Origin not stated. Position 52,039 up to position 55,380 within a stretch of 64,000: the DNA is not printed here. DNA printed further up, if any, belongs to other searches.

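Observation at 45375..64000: Candidate novel RiPP system: NHLP-leader precursors plus two PatD-like YcaO heterocyclases, a SagB/ThcOx oxidase and a LanM-like enzyme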

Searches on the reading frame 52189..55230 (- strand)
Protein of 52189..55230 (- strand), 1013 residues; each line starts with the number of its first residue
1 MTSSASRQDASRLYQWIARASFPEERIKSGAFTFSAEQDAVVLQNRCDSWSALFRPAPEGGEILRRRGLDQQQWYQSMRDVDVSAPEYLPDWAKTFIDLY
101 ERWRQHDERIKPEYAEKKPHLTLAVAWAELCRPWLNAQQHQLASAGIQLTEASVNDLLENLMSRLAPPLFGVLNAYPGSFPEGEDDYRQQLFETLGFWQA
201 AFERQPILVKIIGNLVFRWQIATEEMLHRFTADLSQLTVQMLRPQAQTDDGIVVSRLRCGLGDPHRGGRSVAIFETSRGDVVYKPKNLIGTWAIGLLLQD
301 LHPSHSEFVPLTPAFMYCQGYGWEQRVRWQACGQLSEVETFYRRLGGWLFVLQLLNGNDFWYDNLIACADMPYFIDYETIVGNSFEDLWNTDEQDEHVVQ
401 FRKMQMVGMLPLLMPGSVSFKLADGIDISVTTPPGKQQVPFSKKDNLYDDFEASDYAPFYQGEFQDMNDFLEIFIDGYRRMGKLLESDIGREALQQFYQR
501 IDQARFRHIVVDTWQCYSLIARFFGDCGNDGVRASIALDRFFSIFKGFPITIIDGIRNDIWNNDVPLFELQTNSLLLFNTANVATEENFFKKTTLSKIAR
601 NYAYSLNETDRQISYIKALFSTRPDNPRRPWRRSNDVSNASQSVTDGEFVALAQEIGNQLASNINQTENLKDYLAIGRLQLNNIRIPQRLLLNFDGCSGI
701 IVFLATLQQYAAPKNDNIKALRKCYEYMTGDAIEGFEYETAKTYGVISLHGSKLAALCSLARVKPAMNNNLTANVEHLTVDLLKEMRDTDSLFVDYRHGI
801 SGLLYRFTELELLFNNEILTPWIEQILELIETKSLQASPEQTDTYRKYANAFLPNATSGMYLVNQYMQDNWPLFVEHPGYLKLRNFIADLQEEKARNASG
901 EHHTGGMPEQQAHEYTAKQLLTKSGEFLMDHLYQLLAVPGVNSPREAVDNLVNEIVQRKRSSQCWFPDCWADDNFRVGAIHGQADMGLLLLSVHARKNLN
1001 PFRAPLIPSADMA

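Call 4: search_protein_families(library=pfam, proteins=[window:52189-55230:-], max_evalue=0.01)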
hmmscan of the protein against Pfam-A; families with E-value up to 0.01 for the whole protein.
window:52189-55230:- (1013 aa): 2 families
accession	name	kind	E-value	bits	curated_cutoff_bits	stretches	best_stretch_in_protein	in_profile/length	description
PF13575.12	DUF4135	-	2.9e-56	191.7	29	1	206-570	2-377/378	Domain of unknown function (DUF4135)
PF05147.19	LANC_like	-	0.00022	20.4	23.2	1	695-846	9-156/350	Lanthionine synthetase C-like protein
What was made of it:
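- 52189..55230 (-): LanMbC-type dehydratase: DUF4135 kinase/lyase domain fused to a zinc-less LanC-like domain. DUF4135 E 3e-56; LANC_like below its cut-off (call 4).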

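Call 5: search_protein_families(library=ncbifam, proteins=[window:52189-55230:-], max_evalue=0.01)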
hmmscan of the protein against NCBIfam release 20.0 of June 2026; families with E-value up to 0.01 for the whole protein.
window:52189-55230:- (1013 aa): 1 family
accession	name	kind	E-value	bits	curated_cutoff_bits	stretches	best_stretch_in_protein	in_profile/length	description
TIGR03897.1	lanti_2_LanM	subfamily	2.5e-77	260.5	304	1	185-831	73-729/932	type 2 lanthipeptide synthetase LanM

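Call 8: find_homologous_proteins(query=window:52189-55230:-, max_evalue=1e-10)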
Query window:52189-55230:- (1013 aa): 91 proteins with E <= 1e-10 among 7905 candidates.
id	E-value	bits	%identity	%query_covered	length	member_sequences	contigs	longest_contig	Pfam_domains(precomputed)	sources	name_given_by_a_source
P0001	0.0e+0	2374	100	100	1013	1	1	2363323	PF13575.13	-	-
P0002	0.0e+0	1307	62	92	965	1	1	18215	PF13575.13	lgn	-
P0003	0.0e+0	1286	58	99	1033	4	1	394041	PF13575.13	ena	-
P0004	0.0e+0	1236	56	99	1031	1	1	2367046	PF13575.13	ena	-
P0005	0.0e+0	1066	50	99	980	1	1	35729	PF13575.13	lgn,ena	-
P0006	1.7e-292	991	48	99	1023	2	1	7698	PF13575.13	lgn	-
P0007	1.6e-291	988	48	99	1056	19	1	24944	PF13575.13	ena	-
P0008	1.2e-289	981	48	99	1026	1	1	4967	PF13575.13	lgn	-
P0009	3.8e-286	970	48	98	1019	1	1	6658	PF13575.13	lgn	-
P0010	1.2e-283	962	46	99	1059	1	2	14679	PF13575.13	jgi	-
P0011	6.5e-278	943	47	98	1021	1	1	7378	PF13575.13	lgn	-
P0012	2.4e-271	921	46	98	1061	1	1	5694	PF13575.13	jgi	-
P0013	2.4e-202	692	37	98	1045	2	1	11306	PF13575.13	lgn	-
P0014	8.3e-152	525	33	99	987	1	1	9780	PF13575.13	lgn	-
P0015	1.4e-143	498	31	98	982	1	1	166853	PF13575.13,PF05147.20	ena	-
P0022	7.0e-120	419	31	98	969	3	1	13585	PF13575.13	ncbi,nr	ncbi:Lanthionine biosynthesis protein LanM [uncultured Candidatus Thioglobus sp.]|nr:Lanthionine bio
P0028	3.4e-52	195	27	69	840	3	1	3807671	PF13575.13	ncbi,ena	-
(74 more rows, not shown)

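Call 10: find_related_loci(query=A1, collection=genome_contigs, flank=10000)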
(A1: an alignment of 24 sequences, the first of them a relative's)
Query A1 (1013 aa) in genome_contigs; peptide patterns used: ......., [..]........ (x = any residue, [..] = any of these).
233 stretches matched a pattern; 11 encode a relative of the query (tblastn E <= 1e-3); 11 distinct loci.
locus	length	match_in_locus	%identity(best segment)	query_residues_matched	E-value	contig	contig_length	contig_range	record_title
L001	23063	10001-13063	58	2-1007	0e+0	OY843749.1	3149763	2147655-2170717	MAG: Arenicellales bacterium isolate be53ef9f-0ae9-4f29-a0ed-3ab0769f1983 genome assembly, chromosome: 1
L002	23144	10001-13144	47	9-1010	0e+0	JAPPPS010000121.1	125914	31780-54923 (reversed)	MAG: Gammaproteobacteria bacterium isolate STY2_bin_1 NODE_1_length_125914_cov_78.926, whole genome shotgun sequence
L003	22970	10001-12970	30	9-1003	7e-141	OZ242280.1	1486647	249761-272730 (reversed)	MAG: Gammaproteobacteria bacterium isolate 24228fdc-d01c-463b-9888-ab69180e93ae genome assembly, chromosome: 1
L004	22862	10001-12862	32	9-1005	7e-137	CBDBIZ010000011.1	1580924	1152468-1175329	MAG: Gammaproteobacteria bacterium isolate 9a307ab1-eba7-4902-9f0e-3c476f9a44b2 genome assembly, contig: contig_11, whol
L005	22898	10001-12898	31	11-1003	4e-129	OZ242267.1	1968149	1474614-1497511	MAG: Gammaproteobacteria bacterium isolate fa2863a9-201d-429f-a315-5a7204c2277e genome assembly, chromosome: 1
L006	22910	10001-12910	30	11-1003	3e-125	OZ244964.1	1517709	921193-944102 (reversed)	MAG: Gammaproteobacteria bacterium isolate 4d11eda0-cc42-4bf9-8d48-74ad8d4d0857 genome assembly, chromosome: 1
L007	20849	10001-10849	30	111-380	2e-21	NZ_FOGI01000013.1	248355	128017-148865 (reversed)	Actinokineospora terrae strain DSM 44260, whole genome shotgun sequence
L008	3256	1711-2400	26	222-451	1e-17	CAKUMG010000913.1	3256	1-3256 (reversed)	MAG: uncultured Actinoplanes sp. isolate REFINED_METABAT215_TOP10_CONTIGS_1500_ASSEMBLY_K77_MERGED__Hadza_MoBio_hadza-E-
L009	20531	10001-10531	34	202-381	2e-17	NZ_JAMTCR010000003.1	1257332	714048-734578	Actinokineospora globicatena strain DSM 44256 LV79DRAFT_scaffold00002.2, whole genome shotgun sequence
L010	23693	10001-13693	36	220-603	8e-16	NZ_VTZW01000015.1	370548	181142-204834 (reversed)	Streptomonospora sp. PA3 scaffold7.1, whole genome shotgun sequence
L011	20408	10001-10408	26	245-384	5e-5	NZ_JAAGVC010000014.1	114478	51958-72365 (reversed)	Nocardia cyriacigeorgica strain CNM20110624 20110624S_14, whole genome shotgun sequence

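Call 11: search_solved_structures(query=window:52189-55230:-, max_evalue=0.01, show_alignments=2)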
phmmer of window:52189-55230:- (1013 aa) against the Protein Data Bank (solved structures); distinct sequences matched with E-value up to 0.01: 2.
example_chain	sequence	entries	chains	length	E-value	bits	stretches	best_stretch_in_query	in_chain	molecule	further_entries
6st5_A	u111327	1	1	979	3.7e-19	71.1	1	189-434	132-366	LicM2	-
5dzt_A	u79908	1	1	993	2.3e-09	38.6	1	222-715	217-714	CylM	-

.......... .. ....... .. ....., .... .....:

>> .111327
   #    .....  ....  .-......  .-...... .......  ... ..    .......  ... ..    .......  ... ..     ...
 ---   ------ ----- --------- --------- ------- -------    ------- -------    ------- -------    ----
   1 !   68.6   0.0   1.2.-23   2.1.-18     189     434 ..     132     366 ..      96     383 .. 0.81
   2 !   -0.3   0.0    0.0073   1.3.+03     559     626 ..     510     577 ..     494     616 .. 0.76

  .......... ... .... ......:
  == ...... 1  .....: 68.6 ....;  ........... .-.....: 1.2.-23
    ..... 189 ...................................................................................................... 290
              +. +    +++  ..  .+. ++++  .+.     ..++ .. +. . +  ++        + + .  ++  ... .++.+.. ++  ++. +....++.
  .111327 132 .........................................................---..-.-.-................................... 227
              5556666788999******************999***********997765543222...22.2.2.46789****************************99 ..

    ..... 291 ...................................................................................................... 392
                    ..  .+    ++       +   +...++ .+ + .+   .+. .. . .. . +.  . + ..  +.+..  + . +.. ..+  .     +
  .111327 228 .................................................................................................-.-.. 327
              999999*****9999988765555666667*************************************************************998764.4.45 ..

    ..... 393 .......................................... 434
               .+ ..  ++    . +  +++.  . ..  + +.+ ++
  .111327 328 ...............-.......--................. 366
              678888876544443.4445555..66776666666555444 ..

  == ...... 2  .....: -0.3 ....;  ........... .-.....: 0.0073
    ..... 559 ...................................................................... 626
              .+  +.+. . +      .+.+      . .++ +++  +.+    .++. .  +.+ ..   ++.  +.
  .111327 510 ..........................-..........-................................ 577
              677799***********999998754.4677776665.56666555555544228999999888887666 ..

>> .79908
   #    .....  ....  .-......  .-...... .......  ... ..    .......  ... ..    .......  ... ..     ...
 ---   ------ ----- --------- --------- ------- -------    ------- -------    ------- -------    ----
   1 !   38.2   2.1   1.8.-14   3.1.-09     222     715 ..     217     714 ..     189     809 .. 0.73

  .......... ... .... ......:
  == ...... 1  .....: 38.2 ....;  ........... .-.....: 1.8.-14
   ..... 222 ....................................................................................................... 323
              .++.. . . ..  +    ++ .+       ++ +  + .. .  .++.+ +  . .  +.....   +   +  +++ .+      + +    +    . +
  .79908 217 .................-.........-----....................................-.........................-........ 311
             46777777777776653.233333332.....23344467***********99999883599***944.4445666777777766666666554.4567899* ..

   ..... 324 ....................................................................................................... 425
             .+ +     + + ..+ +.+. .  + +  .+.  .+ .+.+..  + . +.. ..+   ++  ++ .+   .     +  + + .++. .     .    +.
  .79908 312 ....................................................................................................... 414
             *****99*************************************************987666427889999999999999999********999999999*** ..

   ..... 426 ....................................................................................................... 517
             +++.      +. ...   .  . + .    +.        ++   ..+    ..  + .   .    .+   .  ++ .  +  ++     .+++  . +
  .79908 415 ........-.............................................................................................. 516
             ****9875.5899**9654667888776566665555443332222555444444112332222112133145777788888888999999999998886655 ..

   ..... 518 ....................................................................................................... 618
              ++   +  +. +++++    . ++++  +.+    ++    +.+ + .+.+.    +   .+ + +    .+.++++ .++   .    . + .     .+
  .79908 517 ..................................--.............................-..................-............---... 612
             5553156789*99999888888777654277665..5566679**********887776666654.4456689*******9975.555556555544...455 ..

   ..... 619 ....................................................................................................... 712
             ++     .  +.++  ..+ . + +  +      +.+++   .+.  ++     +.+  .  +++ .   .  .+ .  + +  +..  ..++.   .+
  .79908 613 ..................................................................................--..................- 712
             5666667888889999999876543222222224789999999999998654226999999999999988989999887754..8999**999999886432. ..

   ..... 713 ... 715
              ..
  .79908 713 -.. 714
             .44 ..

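Call 20: find_encoding_contigs(protein=P0001, flank=10000, max_places=3)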
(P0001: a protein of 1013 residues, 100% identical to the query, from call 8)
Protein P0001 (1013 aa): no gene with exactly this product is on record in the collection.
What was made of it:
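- Tried and rejected: Source contig: looked for by exact-protein look-up and not on record (call 20).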

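Call 21: find_encoding_contigs(protein=P0022, flank=10000, max_places=2)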
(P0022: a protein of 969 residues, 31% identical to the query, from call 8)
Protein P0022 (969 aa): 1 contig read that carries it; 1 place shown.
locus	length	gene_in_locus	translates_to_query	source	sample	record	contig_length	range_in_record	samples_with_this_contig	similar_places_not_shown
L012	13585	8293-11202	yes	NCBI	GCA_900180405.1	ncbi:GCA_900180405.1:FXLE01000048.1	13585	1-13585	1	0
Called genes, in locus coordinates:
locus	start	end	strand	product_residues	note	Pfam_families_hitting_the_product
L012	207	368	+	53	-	-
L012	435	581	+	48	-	-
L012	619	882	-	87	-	-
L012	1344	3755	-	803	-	PF02624:YcaO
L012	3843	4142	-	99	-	PF07862:Nif11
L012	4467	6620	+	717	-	PF02624:YcaO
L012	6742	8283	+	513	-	PF22767:ThcOx, PF00881:Nitroreductase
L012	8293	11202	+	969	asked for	PF13575:DUF4135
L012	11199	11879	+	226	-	PF00881:Nitroreductase, PF14512:TM1586_NiRdase (weak)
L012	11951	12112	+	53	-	-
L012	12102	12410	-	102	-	-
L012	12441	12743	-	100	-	-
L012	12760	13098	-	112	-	-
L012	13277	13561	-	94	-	PF14333:DUF4389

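Call 22: find_encoding_contigs(protein=P0004, flank=10000, max_places=2)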
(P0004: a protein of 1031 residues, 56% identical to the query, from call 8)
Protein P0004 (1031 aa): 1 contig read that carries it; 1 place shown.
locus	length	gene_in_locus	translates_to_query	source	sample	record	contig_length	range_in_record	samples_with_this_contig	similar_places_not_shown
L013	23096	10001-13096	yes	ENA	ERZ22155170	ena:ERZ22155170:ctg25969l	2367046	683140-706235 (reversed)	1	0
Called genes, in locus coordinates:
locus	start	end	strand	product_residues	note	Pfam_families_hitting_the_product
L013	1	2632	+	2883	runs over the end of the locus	PF03160:Calx-beta (weak), PF17766:fn3_6 (faint), PF03160:Calx-beta (weak)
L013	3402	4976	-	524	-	PF00496:SBP_bac_5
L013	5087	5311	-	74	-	-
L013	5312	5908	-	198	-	PF21176:RecR_HhH, PF02132:RecR_ZnF (weak), PF01751:Toprim, PF13662:Toprim_4, PF21175:RecR_C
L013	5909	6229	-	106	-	PF02575:YbaB_DNA_bd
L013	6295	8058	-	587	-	-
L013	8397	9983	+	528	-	PF22767:ThcOx, PF00881:Nitroreductase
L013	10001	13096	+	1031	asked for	PF13575:DUF4135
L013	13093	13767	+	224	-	PF00881:Nitroreductase, PF14512:TM1586_NiRdase (faint)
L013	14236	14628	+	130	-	-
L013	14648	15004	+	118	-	-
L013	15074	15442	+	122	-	-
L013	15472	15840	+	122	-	-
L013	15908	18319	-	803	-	PF02624:YcaO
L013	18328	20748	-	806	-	PF02624:YcaO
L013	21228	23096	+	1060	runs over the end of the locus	PF18327:PRODH, PF14850:Pro_dh-DNA_bdg, PF01619:Pro_dh, PF00171:Aldedh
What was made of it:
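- On Proteusins in the strict sense (polytheonamide type): None is in the fully bounded relative L013, or in L012 (calls 21, 22).
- The nitroreductase overlaps the LanM-like gene by 4 bases in L012 and L013 (calls 21, 22).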

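Call 46: predict_structure(alignment_id=A1)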
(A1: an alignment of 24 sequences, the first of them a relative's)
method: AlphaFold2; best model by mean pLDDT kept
length: 1013 residues; sequences in the alignment: 24
mean_pLDDT: 85.5   pTM: 0.88
mean pLDDT of the five models: 85.5, 84.6, 83.8, 81.4, 80.2
residues with pLDDT >= 90: 532; 70-90: 356; 50-70: 82; < 50: 43
segments of 3 or more residues with pLDDT < 50: 1-5, 316-319, 445-449, 636-638, 734-739, 901-912, 1008-1013
pLDDT, mean of each block of 10 residues (from residue 1): 47 94 89 91 88 66 73 84 94 96 88 71 91 95 93 93 91 83 83 92 94 95 92 87 69 90 66 91 76 87 94 63 82 97 97 88 88 86 75 82 90 79 86 80 53 75 93 98 95 94 88 82 86 90 85 89 88 90 88 92 92 96 91 58 86 97 94 89 89 94 95 91 91 50 88 93 70 90 92 94 92 92 97 94 91 88 91 96 94 77 42 69 89 77 73 92 91 93 97 92 66 33
secondary structure, 60 per line:
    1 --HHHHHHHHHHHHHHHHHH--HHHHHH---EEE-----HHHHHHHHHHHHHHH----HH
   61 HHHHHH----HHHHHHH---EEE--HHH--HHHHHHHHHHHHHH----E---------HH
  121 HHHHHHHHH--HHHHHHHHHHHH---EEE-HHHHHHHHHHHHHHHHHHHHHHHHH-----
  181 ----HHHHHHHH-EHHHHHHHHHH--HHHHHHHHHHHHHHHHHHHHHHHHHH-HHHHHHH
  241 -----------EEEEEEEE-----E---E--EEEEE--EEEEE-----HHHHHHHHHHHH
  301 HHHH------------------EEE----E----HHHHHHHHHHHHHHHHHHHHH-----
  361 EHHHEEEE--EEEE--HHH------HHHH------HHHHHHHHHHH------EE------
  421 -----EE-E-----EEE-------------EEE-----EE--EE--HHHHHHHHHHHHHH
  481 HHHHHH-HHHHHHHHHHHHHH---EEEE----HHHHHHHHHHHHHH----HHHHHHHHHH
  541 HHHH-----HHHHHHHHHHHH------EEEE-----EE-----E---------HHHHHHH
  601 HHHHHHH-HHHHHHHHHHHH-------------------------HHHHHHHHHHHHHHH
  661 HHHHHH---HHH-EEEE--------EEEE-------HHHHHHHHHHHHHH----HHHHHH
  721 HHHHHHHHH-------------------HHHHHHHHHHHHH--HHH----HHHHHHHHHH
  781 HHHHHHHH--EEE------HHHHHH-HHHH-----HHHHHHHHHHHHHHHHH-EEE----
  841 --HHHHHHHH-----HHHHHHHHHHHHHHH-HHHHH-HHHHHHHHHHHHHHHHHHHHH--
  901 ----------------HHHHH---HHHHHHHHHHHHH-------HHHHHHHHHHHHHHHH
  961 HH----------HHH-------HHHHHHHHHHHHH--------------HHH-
elements in order (helices of 4 or more, strands of 3 or more residues): H3-20 H23-28 E32-34 H40-54 H59-66 H71-77 E81-83 H91-104 H119-129 H132-143 E147-149 H151-175 H185-192 H195-204 H207-232 H234-240 E252-259 E272-276 E279-283 H289-304 E323-325 H335-355 E365-368 E371-374 H386-389 H396-406 E435-437 E451-453 H467-486 H488-501 E505-508 H513-526 H531-544 H550-561 E568-571 H594-607 H609-620 H646-666 E674-677 E686-689 H697-710 H715-729 H749-761 H771-788 E791-793 H800-805 H807-810 H816-832 E834-836 H843-850 H856-870 H872-876 H878-898 H917-921 H925-937 H945-962 H983-995
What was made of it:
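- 52189..55230 (-): AlphaFold model with pLDDT 85.5 and pTM 0.88 (call 46).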
